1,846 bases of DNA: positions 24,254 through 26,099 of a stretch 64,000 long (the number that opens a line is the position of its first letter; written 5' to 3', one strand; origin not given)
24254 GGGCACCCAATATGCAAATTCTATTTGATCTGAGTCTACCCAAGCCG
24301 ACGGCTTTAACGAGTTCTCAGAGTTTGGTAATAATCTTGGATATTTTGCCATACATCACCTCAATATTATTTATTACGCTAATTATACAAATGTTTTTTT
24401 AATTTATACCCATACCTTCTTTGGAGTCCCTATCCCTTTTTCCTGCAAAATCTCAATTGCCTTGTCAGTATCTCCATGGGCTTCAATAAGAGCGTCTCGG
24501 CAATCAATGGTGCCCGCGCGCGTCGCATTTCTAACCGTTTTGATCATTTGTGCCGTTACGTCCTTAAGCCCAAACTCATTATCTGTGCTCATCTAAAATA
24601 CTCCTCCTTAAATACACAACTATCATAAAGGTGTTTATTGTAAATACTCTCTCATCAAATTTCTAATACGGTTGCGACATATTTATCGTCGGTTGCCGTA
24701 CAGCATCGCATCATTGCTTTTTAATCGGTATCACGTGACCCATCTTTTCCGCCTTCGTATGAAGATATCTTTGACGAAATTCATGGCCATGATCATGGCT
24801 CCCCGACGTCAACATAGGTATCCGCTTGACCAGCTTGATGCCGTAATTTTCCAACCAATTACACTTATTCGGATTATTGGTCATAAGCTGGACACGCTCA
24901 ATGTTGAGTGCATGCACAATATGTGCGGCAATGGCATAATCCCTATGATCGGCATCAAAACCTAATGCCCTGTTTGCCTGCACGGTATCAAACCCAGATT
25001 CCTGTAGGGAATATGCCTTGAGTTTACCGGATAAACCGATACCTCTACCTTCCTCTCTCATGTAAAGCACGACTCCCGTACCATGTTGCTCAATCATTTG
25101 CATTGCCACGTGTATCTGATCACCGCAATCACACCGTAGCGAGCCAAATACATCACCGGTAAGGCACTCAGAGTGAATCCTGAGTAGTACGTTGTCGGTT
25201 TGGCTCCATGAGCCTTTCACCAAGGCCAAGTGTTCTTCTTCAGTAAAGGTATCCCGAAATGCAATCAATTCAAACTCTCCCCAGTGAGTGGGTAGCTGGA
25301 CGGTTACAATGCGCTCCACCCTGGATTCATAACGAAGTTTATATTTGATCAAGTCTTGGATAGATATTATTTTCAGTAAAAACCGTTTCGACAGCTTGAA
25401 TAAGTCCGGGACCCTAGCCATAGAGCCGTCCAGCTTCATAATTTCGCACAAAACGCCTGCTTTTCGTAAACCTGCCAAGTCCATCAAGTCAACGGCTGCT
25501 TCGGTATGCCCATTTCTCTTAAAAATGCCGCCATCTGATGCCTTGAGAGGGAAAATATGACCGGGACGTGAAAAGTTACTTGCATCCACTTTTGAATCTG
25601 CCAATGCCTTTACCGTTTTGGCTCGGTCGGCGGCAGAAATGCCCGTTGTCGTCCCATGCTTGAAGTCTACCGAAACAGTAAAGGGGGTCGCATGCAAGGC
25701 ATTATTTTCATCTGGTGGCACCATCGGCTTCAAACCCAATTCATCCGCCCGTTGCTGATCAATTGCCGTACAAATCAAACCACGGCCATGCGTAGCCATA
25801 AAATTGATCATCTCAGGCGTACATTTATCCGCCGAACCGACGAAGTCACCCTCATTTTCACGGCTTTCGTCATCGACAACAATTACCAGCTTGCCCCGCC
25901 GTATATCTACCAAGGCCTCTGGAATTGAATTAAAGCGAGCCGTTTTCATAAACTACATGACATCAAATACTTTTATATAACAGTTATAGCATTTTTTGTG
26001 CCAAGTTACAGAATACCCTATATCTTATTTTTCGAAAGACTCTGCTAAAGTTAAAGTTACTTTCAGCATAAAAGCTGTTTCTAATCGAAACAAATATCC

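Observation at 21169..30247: Sigma-54-controlled organosulfur/flavin island: ribBA, EF-Ts-N-like miniprotein, SfnG-like monooxygenase, SsuE-like reductase, acidic ORF, OsmC, orphan LivK-type binding protein, orphan NtrC-type regulator, HpaC-like flavin reductase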

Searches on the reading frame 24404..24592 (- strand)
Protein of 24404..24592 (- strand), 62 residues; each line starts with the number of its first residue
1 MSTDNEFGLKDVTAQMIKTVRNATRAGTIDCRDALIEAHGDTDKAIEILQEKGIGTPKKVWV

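Call 3: search_protein_families(library=pfam, proteins=[window:24404-24592:-], max_evalue=0.01)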
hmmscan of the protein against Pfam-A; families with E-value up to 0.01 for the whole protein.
window:24404-24592:- (62 aa): 0 families

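Call 4: search_protein_families(library=ncbifam, proteins=[window:24404-24592:-], max_evalue=0.01)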
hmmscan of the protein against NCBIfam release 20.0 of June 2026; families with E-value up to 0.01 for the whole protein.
window:24404-24592:- (62 aa): 1 family
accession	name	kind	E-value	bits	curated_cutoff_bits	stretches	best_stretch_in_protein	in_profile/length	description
TIGR00116.1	tsf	equivalog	7.8e-12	45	104.05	1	11-57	3-49/293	translation elongation factor Ts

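Call 19: find_homologous_proteins(query=window:24404-24592:-, max_evalue=0.001)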
Query window:24404-24592:- (62 aa): 73 proteins with E <= 0.001 among 73 candidates.
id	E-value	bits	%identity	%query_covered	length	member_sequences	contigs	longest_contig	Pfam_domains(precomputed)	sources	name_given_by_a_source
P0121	2.4e-33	130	100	100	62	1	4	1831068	-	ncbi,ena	-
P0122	4.1e-30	120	94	100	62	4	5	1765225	-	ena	-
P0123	1.7e-28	115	89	100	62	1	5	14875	-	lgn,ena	-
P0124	3.2e-28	114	87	100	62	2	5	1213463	-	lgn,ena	-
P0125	4.5e-28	113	87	100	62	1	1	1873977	-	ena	-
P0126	6.0e-28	113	87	100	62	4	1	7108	-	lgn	-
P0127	1.7e-27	111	87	100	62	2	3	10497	-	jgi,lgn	-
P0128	2.5e-27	111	87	100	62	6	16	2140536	-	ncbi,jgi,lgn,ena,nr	ncbi:MAG: hypothetical protein OXK72_05175 [Gammaproteobacteria bacterium]|nr:hypothetical protein [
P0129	7.1e-26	106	87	100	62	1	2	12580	-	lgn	-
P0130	1.7e-25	105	88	92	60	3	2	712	-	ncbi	-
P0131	2.3e-25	105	82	98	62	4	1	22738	-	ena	-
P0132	2.7e-25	104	82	98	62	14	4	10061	-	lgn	-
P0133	1.1e-24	103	81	92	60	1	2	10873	-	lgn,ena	-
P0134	1.2e-24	102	81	100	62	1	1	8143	-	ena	-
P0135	1.5e-24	102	80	95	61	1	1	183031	-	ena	-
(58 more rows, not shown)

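Call 30: search_solved_structures(query=window:24404-24592:-, max_evalue=1, show_alignments=2)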
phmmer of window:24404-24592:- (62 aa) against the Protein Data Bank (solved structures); distinct sequences matched with E-value up to 1: 8.
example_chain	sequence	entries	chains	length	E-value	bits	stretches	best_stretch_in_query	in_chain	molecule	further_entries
1efu_B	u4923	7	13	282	1.2e-06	31.8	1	11-54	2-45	ELONGATION FACTOR TS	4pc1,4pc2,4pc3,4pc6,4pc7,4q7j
7vmx_A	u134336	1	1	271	1.9e-06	31.3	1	11-54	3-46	Elongation factor Ts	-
3mmp_A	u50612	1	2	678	2.4e-06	30.9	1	10-54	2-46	Elongation factor Tu 2, Elongation factor Ts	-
4r71_A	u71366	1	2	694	2.5e-06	30.9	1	10-54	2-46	Elongation factor Ts, Elongation factor Tu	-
3agp_A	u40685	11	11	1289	6.6e-06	29.6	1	10-54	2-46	Elongation factor Ts, Elongation factor Tu, LINKER, Q beta replicase | Elongation factor Ts, Elongation factor Tu 1, LINKER, Q beta replicase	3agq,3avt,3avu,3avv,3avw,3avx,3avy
1aip_C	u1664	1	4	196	0.00021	24.8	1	15-54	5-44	ELONGATION FACTOR TS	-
3fb2_A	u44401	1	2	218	0.25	15.2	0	24-52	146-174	Spectrin alpha chain, brain spectrin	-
5cwo_A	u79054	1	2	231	0.33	14.8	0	10-58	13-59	Designed helical repeat protein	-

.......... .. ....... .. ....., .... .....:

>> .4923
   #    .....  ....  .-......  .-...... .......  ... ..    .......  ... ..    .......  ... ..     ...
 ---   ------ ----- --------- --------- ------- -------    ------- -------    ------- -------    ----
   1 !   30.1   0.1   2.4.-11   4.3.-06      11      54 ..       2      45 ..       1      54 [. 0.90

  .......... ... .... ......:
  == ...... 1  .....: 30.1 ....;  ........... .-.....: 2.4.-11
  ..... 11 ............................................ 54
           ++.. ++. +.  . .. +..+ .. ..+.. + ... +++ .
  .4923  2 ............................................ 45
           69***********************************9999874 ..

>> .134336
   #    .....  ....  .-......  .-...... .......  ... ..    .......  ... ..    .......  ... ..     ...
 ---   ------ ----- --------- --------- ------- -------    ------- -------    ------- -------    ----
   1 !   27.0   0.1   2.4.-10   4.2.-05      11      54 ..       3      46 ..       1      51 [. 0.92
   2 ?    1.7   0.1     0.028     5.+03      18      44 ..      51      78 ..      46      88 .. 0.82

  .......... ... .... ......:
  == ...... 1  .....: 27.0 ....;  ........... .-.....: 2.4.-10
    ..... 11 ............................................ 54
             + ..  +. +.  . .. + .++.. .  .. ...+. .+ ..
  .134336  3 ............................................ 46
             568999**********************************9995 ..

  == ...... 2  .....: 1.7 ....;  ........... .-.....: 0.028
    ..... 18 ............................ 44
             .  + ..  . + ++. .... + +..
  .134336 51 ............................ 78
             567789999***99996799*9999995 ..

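Call 77: predict_structure(alignment_id=A3)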
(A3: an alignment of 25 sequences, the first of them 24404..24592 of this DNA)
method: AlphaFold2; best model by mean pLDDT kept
length: 62 residues; sequences in the alignment: 25
mean_pLDDT: 70.6   pTM: 0.52
mean pLDDT of the five models: 70.6, 69.0, 66.8, 64.7, 61.6
residues with pLDDT >= 90: 0; 70-90: 41; 50-70: 12; < 50: 9
segments of 3 or more residues with pLDDT < 50: 1-4, 58-62
pLDDT, mean of each block of 10 residues (from residue 1): 53 79 79 81 82 57 36
secondary structure, 60 per line:
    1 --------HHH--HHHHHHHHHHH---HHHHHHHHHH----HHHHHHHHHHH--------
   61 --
elements in order: H14-24 H28-37 H42-52

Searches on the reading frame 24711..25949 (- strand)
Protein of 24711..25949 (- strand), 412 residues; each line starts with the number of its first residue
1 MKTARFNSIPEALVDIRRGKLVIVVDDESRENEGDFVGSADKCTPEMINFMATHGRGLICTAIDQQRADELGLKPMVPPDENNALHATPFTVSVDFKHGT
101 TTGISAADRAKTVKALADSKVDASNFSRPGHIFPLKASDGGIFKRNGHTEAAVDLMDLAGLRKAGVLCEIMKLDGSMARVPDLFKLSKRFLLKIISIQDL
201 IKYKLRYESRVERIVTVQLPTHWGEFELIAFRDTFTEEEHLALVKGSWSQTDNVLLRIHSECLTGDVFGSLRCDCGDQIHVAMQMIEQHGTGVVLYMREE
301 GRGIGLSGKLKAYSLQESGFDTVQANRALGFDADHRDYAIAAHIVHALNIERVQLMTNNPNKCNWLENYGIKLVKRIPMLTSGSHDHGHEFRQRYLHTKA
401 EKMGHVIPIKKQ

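Call 3: search_protein_families(library=pfam, proteins=[window:24711-25949:-], max_evalue=0.01)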
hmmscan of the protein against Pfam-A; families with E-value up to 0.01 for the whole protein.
window:24711-25949:- (412 aa): 2 families
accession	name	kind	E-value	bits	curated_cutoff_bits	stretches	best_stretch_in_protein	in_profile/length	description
PF00926.24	DHBP_synthase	-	7.4e-80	267.4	26.4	1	11-203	2-191/191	3,4-dihydroxy-2-butanone 4-phosphate synthase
PF00925.25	GTP_cyclohydro2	-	9.8e-68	227.3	23.3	1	212-378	1-165/165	GTP cyclohydrolase II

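Call 4: search_protein_families(library=ncbifam, proteins=[window:24711-25949:-], max_evalue=0.01)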
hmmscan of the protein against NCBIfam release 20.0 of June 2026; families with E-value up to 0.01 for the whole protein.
window:24711-25949:- (412 aa): 12 families
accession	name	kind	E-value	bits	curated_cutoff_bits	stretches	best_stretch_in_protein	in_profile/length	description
NF006803.0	PRK09311.1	equivalog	3.7e-169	562.9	569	1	3-410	6-407/417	bifunctional 3,4-dihydroxy-2-butanone-4-phosphate synthase/GTP cyclohydrolase II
NF006806.0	PRK09319.1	equivalog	3e-163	544.4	764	1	3-408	8-410/561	bifunctional 3,4-dihydroxy-2-butanone-4-phosphate synthase/GTP cyclohydrolase II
NF006805.0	PRK09318.1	equivalog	1.8e-111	372.9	486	1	16-410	8-383/387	bifunctional 3,4-dihydroxy-2-butanone-4-phosphate synthase/GTP cyclohydrolase II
NF010626.1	PRK14019.1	equivalog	1.1e-106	356.8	513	1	6-375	2-359/364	bifunctional 3,4-dihydroxy-2-butanone-4-phosphate synthase/GTP cyclohydrolase II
NF006804.0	PRK09314.1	equivalog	4.7e-83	279.2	432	1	6-299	3-286/339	bifunctional 3,4-dihydroxy-2-butanone 4-phosphate synthase/GTP cyclohydrolase II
NF009132.0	PRK12485.1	equivalog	8.8e-79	265.2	693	1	6-378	3-366/369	bifunctional 3,4-dihydroxy-2-butanone-4-phosphate synthase/GTP cyclohydrolase II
NF001591.0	PRK00393.1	subfamily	1.2e-75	253.3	148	1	210-410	3-197/199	GTP cyclohydrolase II RibA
TIGR00505.1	ribA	equivalog_domain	6.8e-72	241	205.85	1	216-407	5-191/191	GTP cyclohydrolase II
TIGR00506.1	ribB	equivalog_domain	4.5e-71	238.6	177.45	1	6-204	2-204/204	3,4-dihydroxy-2-butanone-4-phosphate synthase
NF006456.0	PRK08815.1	equivalog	3.7e-58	197.6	464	1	151-409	123-367/376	GTP cyclohydrolase II RibA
NF004437.0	PRK05773.1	equivalog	1.7e-22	79.8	262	1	10-202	4-215/219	3,4-dihydroxy-2-butanone 4-phosphate synthase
NF005536.0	PRK07198.1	equivalog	5.9e-10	38.5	403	1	253-379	239-376/419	GTP cyclohydrolase II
